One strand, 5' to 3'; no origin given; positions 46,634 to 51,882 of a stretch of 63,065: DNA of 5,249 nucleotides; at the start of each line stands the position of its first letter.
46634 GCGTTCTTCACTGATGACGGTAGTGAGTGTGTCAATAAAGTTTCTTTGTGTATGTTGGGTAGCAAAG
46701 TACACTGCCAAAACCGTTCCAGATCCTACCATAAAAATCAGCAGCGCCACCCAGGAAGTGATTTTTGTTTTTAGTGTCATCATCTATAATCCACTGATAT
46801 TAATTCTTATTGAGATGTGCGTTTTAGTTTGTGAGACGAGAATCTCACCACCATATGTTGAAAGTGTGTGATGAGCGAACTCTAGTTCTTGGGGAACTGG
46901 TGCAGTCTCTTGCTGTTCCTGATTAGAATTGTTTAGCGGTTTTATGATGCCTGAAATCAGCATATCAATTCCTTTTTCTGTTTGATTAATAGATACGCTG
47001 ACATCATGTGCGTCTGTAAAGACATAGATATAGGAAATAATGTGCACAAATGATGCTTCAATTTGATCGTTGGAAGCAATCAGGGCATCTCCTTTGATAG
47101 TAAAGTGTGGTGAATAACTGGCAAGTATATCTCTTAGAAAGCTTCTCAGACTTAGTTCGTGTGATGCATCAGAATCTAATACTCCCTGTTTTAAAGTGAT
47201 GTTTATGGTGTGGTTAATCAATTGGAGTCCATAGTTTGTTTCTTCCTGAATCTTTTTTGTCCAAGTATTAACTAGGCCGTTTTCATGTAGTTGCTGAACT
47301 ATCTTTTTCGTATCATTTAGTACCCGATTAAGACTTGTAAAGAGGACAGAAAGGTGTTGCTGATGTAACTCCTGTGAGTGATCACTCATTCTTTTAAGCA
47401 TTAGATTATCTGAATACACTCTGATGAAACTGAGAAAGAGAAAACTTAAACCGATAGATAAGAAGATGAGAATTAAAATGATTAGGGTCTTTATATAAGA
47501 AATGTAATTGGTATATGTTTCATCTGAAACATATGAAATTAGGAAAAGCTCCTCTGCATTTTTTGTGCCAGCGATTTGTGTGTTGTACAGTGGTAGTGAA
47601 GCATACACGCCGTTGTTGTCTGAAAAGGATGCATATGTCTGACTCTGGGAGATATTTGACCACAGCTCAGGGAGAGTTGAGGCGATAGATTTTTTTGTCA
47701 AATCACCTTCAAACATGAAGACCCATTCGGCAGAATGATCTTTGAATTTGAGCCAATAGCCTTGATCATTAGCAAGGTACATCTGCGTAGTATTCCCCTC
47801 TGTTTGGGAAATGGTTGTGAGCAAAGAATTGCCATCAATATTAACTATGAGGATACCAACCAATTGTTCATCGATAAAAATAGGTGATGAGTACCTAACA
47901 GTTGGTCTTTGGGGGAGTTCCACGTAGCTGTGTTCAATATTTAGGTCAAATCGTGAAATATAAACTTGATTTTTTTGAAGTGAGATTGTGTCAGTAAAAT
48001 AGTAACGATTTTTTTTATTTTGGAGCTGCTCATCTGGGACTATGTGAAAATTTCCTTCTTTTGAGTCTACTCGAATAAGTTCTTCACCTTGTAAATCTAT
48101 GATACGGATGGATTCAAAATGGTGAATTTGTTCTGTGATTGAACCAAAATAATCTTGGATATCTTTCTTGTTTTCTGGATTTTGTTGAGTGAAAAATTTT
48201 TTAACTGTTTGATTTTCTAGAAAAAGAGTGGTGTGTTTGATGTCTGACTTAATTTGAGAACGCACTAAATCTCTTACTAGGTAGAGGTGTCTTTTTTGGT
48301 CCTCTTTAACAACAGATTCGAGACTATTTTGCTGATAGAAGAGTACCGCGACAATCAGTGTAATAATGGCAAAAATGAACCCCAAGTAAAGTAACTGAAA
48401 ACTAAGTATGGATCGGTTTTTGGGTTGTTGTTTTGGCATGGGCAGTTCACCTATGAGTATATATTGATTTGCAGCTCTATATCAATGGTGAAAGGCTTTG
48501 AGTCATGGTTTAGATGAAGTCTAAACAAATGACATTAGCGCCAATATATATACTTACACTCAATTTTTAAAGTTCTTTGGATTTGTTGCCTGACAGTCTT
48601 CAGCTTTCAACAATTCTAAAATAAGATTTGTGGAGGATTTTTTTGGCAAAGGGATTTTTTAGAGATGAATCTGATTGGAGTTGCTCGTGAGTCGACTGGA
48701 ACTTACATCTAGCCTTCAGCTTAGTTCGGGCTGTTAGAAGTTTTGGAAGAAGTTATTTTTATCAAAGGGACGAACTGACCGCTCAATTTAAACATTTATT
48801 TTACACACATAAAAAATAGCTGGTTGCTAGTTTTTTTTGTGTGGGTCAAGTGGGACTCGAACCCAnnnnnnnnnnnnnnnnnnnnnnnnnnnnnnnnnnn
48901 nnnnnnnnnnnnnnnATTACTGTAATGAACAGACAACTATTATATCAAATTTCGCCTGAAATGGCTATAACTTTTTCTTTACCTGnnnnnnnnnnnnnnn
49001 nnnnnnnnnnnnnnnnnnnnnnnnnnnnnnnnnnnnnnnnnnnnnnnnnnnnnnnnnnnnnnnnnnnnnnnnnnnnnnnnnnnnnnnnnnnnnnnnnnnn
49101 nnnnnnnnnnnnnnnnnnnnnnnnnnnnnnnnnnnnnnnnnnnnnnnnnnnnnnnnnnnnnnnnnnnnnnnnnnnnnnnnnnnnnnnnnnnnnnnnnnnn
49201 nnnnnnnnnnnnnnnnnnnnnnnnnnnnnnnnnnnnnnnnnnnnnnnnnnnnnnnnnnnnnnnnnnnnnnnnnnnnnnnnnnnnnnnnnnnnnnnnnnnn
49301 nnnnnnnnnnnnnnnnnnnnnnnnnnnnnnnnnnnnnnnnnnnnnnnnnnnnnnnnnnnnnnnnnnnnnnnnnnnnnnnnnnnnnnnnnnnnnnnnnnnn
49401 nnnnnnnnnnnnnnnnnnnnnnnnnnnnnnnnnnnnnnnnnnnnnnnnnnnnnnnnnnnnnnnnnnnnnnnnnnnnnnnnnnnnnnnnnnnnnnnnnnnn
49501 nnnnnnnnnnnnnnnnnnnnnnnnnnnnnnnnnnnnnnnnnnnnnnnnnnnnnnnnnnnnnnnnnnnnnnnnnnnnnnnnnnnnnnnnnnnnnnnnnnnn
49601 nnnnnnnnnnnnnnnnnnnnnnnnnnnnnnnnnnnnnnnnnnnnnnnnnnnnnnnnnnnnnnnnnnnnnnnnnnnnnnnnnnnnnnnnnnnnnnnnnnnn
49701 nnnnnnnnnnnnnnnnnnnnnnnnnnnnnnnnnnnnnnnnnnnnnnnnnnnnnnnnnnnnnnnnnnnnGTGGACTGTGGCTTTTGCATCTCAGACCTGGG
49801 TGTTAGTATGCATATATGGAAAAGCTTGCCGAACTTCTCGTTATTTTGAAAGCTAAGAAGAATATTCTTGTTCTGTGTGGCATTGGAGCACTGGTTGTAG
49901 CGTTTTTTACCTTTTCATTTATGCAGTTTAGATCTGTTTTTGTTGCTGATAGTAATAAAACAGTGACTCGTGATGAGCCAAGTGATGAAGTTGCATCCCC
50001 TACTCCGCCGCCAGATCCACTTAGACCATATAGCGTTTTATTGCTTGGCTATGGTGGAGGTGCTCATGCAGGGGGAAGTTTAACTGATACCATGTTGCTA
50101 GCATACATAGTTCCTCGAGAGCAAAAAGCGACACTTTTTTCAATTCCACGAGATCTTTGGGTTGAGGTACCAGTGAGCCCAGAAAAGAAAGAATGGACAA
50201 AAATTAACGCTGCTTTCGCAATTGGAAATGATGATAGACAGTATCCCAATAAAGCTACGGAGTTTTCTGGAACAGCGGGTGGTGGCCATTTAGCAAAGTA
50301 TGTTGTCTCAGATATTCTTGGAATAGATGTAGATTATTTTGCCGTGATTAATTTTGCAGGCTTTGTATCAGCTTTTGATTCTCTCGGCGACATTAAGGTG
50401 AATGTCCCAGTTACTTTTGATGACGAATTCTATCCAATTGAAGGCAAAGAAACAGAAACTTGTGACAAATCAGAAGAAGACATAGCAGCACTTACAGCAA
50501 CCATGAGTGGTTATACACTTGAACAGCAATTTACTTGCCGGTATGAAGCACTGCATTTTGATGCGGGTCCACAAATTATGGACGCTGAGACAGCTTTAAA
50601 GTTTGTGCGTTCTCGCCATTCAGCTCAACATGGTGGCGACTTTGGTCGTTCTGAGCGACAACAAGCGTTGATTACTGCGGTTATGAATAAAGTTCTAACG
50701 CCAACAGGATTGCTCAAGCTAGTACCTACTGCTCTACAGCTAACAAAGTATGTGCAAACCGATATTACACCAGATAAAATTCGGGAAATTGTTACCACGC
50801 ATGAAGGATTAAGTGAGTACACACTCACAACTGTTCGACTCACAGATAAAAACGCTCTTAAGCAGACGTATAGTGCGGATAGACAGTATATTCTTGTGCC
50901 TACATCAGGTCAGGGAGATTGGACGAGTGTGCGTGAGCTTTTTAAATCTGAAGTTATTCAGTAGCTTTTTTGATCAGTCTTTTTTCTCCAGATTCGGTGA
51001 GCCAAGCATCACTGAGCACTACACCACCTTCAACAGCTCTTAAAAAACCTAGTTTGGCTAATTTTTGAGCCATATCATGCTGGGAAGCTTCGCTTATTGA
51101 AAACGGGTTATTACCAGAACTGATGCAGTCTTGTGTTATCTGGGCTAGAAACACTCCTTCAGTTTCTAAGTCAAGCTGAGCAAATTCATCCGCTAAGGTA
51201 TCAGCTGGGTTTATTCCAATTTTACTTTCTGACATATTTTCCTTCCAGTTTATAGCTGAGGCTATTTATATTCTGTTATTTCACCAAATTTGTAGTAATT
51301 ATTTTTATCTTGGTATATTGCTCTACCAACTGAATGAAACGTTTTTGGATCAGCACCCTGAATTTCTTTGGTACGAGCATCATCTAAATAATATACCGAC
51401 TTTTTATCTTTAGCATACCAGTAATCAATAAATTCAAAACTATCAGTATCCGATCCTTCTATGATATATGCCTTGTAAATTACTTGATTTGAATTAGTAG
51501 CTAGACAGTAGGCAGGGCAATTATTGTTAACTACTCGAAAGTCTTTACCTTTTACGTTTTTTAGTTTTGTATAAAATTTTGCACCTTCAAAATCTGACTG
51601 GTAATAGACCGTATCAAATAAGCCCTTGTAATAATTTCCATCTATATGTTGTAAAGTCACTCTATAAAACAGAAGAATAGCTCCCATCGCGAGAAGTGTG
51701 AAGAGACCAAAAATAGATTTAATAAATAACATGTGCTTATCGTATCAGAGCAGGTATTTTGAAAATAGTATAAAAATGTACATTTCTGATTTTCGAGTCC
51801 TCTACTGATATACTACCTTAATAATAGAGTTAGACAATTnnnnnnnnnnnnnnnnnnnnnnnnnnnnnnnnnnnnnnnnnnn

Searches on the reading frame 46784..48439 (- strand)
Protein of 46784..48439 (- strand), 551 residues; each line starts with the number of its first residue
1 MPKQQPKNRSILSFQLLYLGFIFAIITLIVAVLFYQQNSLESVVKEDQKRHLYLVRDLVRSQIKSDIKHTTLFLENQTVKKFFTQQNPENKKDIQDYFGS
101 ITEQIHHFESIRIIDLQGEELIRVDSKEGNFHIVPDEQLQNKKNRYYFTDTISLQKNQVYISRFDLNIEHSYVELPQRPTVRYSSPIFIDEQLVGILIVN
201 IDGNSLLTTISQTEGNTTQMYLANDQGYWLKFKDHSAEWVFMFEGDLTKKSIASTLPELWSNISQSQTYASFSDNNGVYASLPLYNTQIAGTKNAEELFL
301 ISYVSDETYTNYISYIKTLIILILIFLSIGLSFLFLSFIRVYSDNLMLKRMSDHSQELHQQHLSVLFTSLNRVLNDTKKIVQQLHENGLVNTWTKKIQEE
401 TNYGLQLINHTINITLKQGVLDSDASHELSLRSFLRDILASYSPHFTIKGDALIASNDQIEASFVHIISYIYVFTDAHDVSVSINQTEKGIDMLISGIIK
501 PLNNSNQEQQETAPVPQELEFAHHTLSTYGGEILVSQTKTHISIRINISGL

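Call 70: search_protein_families(library=pfam, proteins=[window:46784-48439:-], max_evalue=0.0001)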
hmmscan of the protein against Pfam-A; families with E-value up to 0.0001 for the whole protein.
window:46784-48439:- (551 aa): 1 family
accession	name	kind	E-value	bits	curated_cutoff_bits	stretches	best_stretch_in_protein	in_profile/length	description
PF21623.3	HK_sensor_dom_bact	-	1.4e-27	96.9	27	1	46-276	6-234/253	Bacterial histidine kinase, sensor domain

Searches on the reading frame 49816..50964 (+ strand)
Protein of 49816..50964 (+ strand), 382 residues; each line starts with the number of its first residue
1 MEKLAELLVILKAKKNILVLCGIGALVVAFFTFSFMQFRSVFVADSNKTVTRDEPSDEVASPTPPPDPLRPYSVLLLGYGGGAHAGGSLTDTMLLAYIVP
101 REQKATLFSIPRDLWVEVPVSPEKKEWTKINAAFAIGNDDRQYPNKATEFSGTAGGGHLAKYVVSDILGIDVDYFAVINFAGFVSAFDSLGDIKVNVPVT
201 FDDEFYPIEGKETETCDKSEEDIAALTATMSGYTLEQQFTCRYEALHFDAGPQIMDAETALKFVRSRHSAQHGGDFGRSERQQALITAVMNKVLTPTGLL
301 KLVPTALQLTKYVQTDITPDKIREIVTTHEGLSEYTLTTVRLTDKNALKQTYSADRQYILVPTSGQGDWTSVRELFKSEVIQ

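Call 71: search_protein_families(library=pfam, proteins=[window:49816-50964:+], max_evalue=0.0001)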
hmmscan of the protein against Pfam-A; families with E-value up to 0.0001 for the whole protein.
window:49816-50964:+ (382 aa): 1 family
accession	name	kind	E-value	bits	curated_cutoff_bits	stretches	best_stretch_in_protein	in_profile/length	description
PF03816.19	LytR_cpsA_psr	-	2.2e-34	119.3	24.6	1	90-293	2-148/150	LytR_cpsA_psr family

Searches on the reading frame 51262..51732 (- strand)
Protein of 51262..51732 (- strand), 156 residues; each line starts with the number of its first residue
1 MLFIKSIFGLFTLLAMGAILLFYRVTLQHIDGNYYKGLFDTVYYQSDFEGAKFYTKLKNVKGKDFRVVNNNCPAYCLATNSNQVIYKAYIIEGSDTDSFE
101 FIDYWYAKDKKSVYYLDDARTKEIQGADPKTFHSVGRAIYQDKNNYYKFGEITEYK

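Call 71: search_protein_families(library=pfam, proteins=[window:51262-51732:-], max_evalue=0.0001)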
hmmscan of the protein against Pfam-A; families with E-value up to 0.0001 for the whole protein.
window:51262-51732:- (156 aa): 1 family
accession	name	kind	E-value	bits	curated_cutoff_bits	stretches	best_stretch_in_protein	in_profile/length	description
PF13644.11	DKNYY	-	3.1e-13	51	25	1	44-117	77-140/141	DKNYY family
